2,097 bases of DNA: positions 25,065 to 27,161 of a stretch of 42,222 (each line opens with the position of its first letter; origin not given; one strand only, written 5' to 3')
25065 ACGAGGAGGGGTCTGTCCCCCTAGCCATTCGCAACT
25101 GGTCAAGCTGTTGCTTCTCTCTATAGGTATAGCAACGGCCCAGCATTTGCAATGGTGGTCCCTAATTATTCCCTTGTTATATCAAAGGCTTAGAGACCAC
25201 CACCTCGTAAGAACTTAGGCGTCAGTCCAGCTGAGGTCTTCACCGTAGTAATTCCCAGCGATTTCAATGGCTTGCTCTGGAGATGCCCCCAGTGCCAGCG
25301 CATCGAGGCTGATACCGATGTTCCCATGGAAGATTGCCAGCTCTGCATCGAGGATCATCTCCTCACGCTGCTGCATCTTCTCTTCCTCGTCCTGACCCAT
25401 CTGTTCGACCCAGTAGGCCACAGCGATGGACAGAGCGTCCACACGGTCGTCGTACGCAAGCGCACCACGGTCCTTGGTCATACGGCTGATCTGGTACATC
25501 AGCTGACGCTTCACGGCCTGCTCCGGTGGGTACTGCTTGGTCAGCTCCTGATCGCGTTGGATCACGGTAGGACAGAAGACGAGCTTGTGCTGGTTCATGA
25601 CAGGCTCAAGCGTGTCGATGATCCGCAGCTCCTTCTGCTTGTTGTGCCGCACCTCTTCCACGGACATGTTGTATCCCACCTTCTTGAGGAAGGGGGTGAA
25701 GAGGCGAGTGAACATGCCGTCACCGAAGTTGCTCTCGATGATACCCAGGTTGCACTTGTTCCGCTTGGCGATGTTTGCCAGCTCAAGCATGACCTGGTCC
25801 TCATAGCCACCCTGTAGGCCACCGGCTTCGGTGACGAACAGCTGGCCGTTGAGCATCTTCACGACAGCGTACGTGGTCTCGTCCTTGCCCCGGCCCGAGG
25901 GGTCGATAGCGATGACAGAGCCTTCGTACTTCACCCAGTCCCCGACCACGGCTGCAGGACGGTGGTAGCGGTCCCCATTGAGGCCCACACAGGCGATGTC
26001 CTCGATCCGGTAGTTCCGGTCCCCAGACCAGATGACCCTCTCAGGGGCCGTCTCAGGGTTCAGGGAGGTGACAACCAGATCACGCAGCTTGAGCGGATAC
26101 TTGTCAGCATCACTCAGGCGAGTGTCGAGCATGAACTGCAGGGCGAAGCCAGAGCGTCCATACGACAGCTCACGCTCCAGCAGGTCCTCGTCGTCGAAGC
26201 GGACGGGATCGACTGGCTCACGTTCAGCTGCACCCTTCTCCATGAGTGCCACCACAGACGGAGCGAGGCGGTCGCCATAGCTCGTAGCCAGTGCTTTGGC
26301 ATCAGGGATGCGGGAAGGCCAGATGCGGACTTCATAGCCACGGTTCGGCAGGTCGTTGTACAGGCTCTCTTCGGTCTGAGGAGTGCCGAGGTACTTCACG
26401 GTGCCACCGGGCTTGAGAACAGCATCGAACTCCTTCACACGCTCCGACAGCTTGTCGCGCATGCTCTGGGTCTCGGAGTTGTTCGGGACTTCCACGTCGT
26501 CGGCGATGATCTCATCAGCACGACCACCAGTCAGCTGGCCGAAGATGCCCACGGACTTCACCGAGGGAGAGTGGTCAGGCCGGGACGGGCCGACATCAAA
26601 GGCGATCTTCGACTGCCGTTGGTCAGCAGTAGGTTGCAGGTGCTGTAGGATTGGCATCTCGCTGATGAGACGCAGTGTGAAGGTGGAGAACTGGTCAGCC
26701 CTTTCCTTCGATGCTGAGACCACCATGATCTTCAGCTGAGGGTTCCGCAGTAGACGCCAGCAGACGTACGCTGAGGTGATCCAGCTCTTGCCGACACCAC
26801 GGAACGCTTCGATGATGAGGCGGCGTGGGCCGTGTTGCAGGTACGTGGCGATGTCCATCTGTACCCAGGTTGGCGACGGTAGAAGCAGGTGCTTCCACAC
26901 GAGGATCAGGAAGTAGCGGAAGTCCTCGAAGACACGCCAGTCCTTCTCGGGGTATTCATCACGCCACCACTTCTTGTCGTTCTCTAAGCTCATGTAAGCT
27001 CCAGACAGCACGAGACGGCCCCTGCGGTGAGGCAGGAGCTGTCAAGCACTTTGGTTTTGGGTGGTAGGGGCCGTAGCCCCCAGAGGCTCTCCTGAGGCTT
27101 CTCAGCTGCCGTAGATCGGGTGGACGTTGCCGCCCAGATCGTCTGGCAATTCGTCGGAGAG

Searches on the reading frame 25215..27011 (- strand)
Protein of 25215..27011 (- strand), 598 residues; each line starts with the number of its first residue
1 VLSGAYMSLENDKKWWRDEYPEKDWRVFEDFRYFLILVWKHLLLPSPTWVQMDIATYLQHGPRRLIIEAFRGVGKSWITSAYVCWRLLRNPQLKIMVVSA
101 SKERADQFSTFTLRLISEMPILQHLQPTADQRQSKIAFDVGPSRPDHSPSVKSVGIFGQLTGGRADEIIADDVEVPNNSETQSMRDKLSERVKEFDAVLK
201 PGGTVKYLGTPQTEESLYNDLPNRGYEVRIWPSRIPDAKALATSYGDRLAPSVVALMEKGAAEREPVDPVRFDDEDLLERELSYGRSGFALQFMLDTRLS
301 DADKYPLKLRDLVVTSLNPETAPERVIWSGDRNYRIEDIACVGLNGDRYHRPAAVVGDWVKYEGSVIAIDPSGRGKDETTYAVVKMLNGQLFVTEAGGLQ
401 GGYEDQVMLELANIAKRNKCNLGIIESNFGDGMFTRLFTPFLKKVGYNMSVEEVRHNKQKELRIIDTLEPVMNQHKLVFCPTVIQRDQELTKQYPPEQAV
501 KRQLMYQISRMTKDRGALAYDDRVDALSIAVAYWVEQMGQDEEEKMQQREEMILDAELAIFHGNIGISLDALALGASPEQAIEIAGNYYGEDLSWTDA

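Call 9: search_protein_families(library=pfam, proteins=[window:25215-27011:-], max_evalue=0.01)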
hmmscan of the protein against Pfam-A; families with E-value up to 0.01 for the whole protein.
window:25215-27011:- (598 aa): 2 families
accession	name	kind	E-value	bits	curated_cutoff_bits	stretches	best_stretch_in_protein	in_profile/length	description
PF22530.2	Terminase-T7_RNaseH-like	-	3.1e-38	130.8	27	1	369-477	1-108/108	Terminase Bacteriophage T7, Ribonuclease H-like domain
PF03237.21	Terminase_6N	-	9.4e-05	22.6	22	1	71-188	6-121/215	Terminase large subunit, T4likevirus-type, N-terminal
